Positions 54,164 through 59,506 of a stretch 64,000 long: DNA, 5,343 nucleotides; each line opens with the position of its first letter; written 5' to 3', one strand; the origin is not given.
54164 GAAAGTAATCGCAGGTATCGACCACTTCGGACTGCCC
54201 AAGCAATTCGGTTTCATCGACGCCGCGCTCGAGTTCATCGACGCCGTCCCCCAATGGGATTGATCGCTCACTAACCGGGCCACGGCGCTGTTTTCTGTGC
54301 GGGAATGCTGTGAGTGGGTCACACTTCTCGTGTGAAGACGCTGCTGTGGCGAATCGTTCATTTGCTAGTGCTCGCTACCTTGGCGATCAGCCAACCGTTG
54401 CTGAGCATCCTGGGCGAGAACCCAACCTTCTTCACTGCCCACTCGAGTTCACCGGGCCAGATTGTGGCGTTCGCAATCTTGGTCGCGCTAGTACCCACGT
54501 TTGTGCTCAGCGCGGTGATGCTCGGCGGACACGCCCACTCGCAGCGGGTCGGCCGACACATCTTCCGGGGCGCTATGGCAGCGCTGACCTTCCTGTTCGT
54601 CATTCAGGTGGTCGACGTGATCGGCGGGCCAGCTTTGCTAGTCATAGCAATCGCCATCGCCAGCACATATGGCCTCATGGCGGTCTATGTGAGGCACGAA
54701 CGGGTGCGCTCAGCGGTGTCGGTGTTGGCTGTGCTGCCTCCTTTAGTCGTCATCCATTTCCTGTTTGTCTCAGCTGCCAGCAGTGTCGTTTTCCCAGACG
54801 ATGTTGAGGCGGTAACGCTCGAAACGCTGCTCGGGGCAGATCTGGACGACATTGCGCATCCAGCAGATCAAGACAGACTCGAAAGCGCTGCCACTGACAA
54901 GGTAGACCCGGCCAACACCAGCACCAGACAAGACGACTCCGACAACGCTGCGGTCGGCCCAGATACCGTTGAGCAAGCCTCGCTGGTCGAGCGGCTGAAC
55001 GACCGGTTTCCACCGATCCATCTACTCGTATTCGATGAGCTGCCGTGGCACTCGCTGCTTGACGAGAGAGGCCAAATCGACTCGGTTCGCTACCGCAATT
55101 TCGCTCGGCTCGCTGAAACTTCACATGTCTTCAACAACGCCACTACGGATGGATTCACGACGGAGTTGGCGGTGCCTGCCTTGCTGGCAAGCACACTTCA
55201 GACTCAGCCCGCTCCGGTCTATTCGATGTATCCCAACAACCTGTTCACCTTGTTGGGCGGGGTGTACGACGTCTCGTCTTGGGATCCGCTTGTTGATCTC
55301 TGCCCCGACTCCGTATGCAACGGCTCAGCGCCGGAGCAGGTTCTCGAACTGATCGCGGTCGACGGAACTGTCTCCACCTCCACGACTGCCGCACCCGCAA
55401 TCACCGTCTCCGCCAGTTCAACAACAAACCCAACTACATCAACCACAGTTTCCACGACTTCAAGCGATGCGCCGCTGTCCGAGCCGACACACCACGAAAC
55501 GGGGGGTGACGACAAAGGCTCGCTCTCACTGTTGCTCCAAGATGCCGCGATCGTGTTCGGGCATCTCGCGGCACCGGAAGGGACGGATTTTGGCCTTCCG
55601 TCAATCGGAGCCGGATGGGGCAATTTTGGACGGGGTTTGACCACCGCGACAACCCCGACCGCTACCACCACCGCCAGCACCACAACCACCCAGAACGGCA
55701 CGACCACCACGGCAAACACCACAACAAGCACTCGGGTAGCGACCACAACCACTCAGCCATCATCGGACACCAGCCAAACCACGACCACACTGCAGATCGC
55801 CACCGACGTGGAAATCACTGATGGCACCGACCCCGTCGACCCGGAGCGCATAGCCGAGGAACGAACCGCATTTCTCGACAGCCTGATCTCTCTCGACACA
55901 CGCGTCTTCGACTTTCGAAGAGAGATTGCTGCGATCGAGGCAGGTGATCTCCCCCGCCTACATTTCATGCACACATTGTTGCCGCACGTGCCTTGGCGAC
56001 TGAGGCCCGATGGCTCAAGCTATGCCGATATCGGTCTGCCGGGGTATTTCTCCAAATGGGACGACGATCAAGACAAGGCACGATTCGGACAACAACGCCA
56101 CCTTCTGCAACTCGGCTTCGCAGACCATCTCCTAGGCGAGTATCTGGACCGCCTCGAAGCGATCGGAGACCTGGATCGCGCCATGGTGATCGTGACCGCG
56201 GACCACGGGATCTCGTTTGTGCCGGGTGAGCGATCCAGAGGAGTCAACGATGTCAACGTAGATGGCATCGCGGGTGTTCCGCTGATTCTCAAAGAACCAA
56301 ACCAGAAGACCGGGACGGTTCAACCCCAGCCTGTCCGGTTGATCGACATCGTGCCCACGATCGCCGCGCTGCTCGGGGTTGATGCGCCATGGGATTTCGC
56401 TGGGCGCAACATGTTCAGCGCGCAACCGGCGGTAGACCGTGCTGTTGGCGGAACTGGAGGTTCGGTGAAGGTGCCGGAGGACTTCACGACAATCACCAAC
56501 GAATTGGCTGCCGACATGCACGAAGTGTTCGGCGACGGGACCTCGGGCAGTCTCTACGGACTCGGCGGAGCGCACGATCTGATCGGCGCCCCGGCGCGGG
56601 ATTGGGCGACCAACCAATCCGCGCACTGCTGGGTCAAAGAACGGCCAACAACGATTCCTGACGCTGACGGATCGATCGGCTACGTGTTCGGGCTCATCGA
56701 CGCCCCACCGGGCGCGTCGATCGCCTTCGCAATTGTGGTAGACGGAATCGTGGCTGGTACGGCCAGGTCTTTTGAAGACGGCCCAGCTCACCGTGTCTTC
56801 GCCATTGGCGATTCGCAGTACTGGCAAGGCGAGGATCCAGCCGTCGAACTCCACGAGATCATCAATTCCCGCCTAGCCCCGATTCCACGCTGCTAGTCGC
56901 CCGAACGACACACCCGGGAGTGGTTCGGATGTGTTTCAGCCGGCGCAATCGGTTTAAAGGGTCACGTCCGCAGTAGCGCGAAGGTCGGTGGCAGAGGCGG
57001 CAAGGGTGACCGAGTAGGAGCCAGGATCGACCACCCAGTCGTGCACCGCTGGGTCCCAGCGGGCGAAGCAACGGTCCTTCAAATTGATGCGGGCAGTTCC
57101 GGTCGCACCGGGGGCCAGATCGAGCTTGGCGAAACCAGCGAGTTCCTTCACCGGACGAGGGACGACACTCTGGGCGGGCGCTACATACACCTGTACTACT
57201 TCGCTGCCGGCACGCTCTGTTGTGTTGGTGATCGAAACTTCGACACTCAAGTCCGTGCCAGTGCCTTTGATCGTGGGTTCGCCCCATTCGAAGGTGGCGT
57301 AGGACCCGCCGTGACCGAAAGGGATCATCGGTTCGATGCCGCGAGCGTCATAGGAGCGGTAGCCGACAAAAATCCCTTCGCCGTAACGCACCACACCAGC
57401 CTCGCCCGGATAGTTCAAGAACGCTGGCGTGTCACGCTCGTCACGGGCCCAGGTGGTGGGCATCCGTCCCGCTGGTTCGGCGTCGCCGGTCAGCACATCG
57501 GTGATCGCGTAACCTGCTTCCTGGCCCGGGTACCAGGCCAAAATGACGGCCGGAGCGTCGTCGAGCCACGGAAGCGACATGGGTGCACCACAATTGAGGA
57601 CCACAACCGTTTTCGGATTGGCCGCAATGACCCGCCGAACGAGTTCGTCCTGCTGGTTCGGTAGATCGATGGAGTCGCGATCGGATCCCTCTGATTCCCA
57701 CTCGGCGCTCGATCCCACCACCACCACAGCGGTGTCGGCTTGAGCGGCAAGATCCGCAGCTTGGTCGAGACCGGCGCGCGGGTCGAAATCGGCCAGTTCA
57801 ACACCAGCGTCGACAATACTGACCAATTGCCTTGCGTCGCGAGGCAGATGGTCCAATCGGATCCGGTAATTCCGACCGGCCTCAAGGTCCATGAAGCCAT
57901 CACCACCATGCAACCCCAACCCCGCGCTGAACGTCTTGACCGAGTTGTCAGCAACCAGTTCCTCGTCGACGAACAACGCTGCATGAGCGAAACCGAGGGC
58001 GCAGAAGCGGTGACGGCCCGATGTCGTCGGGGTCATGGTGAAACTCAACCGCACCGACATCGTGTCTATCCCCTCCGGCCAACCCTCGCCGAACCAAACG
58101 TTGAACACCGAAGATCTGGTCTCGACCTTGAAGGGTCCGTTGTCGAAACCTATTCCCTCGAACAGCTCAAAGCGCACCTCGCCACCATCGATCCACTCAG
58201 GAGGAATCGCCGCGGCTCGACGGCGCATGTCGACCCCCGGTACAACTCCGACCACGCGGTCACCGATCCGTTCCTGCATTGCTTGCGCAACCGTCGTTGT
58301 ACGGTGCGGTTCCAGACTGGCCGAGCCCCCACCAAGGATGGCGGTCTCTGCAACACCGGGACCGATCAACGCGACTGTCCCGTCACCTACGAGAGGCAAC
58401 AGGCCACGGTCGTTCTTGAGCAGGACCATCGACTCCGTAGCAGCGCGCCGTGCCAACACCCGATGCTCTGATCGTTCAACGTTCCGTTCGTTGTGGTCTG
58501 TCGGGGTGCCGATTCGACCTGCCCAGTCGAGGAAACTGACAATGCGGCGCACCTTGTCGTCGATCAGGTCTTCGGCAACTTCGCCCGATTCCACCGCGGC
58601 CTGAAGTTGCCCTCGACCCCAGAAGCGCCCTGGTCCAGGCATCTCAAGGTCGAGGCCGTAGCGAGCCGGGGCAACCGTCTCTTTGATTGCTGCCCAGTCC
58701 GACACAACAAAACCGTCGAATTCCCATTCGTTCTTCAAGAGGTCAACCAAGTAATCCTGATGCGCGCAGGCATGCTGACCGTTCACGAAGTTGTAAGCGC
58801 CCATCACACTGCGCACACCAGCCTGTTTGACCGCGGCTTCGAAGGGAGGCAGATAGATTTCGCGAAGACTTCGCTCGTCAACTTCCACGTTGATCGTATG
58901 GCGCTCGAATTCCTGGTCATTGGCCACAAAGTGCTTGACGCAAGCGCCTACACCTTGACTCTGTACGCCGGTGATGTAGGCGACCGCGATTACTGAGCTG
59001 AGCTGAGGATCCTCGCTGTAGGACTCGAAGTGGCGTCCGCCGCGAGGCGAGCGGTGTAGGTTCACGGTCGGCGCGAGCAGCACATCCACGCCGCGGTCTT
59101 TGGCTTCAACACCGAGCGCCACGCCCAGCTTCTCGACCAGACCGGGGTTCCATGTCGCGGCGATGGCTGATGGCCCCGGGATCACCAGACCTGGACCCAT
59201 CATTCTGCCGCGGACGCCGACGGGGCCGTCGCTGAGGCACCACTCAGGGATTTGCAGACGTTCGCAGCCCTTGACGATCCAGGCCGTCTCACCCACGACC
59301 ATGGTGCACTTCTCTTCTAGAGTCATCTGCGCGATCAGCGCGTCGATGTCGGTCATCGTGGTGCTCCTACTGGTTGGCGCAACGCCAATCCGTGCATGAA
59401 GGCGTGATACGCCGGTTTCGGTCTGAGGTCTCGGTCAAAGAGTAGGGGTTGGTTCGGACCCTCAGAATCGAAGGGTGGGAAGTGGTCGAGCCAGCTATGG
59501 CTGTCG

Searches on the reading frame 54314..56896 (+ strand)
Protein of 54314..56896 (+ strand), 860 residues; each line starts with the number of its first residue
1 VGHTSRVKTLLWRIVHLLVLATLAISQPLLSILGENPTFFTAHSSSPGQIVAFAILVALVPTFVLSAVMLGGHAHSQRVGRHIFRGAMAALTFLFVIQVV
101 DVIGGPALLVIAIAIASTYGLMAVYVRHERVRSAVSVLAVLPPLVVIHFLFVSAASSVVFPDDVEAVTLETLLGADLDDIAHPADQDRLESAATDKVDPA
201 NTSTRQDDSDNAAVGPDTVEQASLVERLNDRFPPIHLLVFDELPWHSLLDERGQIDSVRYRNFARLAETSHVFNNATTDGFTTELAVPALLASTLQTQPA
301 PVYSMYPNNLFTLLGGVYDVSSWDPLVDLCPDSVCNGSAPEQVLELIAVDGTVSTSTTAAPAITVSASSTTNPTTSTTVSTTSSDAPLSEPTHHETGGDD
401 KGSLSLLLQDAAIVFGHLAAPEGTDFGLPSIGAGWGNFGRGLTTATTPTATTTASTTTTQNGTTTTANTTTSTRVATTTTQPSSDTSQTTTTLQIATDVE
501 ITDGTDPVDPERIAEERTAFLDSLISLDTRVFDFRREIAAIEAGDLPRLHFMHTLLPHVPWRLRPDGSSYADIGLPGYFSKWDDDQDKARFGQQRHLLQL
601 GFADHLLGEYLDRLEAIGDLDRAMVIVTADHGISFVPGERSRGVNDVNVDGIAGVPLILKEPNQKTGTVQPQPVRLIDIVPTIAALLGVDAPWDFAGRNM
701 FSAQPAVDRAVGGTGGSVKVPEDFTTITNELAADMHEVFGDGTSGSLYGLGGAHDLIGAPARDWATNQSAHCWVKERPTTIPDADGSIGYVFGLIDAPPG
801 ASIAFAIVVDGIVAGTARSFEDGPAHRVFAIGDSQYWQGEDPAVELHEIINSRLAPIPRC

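Call 52: search_protein_families(library=pfam, proteins=[window:54314-56896:+], max_evalue=0.000001)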
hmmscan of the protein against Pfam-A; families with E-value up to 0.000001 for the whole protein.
window:54314-56896:+ (860 aa): 1 family
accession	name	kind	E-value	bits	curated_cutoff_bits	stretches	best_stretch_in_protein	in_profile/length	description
PF00884.28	Sulfatase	-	1.7e-11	44.4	25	1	527-689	145-301/301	Sulfatase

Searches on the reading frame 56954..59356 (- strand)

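Call 52: search_protein_families(library=pfam, proteins=[window:56954-59356:-], max_evalue=0.000001)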
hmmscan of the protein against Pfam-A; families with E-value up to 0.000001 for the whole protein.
window:56954-59356:- (800 aa): 3 families
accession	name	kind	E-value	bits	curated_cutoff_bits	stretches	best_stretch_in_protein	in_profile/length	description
PF01915.27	Glyco_hydro_3_C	-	2.5e-56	191.2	31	1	310-666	1-200/200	Glycosyl hydrolase family 3 C-terminal domain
PF00933.27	Glyco_hydro_3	-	8.6e-47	160.5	27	1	32-274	59-315/316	Glycosyl hydrolase family 3 N terminal domain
PF14310.12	Fn3-like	-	1.3e-22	80.1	25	1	719-788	1-70/71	Fibronectin type III-like domain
